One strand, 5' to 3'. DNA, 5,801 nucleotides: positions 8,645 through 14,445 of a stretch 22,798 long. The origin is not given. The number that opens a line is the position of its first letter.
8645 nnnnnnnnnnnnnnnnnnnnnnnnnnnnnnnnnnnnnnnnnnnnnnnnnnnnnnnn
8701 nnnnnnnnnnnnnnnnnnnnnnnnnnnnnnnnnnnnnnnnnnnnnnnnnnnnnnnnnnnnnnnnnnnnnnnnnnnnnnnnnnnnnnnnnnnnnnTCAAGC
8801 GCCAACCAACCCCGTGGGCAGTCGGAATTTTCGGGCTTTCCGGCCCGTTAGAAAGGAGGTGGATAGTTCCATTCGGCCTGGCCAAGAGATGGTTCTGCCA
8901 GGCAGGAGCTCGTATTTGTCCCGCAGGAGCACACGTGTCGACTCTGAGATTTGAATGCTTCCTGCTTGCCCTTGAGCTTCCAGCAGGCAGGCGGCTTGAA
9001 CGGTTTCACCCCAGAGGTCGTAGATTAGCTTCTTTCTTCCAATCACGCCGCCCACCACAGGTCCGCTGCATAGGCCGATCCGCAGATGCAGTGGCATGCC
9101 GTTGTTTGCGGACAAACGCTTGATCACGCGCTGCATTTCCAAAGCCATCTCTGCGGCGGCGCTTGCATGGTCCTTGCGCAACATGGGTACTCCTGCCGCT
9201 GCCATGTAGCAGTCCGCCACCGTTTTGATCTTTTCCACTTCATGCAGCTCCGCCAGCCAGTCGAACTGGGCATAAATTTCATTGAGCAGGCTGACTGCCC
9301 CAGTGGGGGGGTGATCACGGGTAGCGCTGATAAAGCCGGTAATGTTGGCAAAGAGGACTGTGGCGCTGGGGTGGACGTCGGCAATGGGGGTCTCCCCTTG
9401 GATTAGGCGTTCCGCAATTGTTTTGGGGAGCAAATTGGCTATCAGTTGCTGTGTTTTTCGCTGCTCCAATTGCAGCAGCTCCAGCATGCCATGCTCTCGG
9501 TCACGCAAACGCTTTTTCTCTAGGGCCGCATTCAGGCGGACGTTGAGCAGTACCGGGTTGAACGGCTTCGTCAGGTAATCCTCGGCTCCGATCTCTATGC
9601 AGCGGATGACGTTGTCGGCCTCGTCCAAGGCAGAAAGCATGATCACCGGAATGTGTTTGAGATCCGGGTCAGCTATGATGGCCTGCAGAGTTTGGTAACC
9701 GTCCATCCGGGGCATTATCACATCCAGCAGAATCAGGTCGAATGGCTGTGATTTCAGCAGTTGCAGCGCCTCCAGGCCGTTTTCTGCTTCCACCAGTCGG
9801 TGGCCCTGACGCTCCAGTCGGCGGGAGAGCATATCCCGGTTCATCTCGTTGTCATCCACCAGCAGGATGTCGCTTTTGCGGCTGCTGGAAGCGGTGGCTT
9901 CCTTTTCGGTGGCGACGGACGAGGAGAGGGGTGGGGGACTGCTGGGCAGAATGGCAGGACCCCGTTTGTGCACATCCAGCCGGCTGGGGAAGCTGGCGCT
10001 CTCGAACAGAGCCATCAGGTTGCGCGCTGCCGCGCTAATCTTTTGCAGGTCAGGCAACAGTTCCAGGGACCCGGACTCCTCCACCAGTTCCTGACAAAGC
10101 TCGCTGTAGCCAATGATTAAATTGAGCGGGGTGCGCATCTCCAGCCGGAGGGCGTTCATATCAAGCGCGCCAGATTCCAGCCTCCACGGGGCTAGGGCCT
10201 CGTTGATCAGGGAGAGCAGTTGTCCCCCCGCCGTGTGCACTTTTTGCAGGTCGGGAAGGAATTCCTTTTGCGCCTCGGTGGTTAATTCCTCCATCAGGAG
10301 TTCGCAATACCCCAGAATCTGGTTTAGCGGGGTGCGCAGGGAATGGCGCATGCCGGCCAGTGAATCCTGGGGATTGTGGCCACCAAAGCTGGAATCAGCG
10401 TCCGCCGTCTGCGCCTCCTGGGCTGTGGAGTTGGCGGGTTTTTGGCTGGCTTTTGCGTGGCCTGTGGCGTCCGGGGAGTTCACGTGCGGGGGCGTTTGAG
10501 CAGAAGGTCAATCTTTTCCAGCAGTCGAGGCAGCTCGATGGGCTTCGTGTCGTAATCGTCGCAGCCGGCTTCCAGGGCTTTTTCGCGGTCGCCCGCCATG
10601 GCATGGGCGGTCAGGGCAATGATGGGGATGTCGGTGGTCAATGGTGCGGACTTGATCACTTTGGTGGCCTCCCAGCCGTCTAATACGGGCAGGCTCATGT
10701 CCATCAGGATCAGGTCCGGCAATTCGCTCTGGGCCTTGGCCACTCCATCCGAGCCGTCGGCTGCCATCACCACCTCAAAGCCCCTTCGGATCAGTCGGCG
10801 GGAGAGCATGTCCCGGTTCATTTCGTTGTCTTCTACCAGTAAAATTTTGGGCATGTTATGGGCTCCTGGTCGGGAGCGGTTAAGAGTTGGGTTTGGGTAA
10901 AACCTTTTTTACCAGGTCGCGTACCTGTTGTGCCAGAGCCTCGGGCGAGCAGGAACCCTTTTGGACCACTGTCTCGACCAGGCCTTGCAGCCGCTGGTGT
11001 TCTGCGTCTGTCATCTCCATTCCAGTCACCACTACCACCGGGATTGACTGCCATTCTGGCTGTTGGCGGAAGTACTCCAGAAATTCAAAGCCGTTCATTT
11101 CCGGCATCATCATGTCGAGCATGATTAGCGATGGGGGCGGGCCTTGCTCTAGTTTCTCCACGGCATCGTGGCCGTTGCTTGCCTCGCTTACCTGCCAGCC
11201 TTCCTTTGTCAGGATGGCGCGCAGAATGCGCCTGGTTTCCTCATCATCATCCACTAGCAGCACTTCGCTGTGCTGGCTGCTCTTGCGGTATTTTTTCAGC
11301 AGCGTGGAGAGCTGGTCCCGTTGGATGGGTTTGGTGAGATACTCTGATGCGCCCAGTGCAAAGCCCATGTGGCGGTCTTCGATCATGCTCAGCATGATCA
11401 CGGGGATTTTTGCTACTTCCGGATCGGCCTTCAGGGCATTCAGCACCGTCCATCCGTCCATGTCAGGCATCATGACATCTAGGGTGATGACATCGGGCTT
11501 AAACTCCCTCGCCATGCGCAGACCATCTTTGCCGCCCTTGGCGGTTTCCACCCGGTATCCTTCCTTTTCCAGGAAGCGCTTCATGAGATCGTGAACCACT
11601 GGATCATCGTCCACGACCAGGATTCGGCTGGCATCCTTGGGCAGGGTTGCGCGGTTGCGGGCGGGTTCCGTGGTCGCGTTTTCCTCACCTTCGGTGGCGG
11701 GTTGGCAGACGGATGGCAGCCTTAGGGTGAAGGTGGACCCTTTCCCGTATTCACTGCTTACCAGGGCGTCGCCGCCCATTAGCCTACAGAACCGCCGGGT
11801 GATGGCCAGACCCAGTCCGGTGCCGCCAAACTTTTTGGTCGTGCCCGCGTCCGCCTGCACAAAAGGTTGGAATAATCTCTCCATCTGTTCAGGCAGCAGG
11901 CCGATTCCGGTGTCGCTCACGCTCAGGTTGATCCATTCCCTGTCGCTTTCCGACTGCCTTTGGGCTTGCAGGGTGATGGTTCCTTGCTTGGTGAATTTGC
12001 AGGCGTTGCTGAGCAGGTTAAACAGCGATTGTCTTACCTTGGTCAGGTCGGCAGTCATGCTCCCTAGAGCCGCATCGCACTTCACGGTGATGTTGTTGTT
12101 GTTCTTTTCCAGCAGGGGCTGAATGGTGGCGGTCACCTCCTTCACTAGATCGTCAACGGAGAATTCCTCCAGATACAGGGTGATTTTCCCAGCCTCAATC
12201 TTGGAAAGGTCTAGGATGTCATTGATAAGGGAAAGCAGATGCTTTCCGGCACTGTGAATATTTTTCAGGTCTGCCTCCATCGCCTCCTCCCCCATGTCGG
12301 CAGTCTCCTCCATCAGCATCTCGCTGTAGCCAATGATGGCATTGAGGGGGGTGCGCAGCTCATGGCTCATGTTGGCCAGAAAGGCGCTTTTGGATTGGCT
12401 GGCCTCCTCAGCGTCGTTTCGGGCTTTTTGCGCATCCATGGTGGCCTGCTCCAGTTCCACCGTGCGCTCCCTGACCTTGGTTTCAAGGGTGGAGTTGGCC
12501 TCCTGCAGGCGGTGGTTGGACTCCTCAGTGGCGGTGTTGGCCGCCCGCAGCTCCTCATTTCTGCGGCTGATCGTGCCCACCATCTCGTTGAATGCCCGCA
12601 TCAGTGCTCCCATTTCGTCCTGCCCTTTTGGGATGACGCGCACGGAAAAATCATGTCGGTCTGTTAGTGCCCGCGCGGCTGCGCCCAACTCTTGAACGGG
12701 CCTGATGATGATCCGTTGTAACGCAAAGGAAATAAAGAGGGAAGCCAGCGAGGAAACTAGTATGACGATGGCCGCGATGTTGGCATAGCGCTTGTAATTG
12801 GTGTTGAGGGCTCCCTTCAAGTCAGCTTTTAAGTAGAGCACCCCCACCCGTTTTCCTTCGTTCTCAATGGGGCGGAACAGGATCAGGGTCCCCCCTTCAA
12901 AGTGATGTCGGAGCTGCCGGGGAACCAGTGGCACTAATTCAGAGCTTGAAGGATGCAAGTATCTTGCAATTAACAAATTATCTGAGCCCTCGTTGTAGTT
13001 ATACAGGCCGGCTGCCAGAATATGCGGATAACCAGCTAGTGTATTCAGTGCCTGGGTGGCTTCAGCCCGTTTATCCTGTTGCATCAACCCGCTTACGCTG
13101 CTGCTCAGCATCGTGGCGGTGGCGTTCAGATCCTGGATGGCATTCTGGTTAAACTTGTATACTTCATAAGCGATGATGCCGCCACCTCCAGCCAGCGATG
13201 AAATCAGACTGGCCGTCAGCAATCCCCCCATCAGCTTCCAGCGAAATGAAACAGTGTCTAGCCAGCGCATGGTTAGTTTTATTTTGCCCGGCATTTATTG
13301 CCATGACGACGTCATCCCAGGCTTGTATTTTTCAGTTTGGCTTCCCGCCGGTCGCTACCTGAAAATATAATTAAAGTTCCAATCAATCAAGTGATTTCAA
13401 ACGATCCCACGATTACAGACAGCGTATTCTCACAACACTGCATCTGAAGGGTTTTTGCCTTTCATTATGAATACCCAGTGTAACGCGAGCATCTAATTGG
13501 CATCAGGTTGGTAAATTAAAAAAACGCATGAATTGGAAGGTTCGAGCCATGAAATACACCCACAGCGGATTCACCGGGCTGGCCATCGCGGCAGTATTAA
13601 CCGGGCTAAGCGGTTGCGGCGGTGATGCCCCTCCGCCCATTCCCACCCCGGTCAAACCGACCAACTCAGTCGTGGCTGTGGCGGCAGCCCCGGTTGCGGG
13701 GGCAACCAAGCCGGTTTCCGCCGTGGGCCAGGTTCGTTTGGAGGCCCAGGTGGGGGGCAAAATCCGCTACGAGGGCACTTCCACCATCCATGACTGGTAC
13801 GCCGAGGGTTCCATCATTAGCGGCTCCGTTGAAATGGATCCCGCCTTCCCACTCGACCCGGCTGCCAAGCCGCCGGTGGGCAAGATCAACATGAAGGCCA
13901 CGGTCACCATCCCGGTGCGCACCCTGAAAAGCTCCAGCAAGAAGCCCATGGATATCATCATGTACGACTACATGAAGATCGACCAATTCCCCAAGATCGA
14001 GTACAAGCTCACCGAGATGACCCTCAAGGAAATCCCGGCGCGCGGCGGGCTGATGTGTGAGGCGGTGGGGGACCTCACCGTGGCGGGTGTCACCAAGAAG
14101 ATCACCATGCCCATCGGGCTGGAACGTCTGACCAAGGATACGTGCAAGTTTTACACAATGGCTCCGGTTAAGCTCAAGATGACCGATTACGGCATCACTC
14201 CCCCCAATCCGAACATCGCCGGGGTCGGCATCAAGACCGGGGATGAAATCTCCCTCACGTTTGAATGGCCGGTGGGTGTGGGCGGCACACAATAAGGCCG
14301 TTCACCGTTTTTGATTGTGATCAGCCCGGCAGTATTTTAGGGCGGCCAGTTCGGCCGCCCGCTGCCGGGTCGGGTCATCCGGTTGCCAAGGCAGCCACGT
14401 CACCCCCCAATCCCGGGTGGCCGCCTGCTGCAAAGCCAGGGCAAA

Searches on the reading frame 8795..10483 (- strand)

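Call 11: search_protein_families(library=pfam, proteins=[window:8795-10483:-], max_evalue=0.001)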
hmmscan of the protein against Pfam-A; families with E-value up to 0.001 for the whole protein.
window:8795-10483:- (562 aa): 3 families
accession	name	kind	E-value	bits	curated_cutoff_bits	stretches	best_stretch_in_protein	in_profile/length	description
PF00211.25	Guanylate_cyc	-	2.6e-43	148.2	21.9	1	371-546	6-182/183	Adenylate and Guanylate cyclase catalytic domain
PF00072.30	Response_reg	-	3.5e-29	101.6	30.2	1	206-314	1-107/111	Response regulator receiver domain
PF00512.31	HisKA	-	1.3e-17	64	26.9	2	42-105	6-66/66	His Kinase A (phospho-acceptor) domain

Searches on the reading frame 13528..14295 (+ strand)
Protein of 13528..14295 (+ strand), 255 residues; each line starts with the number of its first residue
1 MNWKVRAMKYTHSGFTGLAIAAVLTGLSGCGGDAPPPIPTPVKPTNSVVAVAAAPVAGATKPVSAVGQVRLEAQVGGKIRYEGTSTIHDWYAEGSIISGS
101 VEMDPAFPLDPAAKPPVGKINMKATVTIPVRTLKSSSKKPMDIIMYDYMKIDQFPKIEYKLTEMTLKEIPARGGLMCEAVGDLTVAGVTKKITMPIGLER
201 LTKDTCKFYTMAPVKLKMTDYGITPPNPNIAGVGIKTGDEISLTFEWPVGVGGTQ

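Call 11: search_protein_families(library=pfam, proteins=[window:13528-14295:+], max_evalue=0.001)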
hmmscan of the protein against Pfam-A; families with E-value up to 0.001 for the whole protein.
window:13528-14295:+ (255 aa): 1 family
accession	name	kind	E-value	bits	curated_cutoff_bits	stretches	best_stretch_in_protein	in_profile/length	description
PF04264.18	YceI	-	1.9e-14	54.7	23.7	1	96-246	28-147/150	YceI-like domain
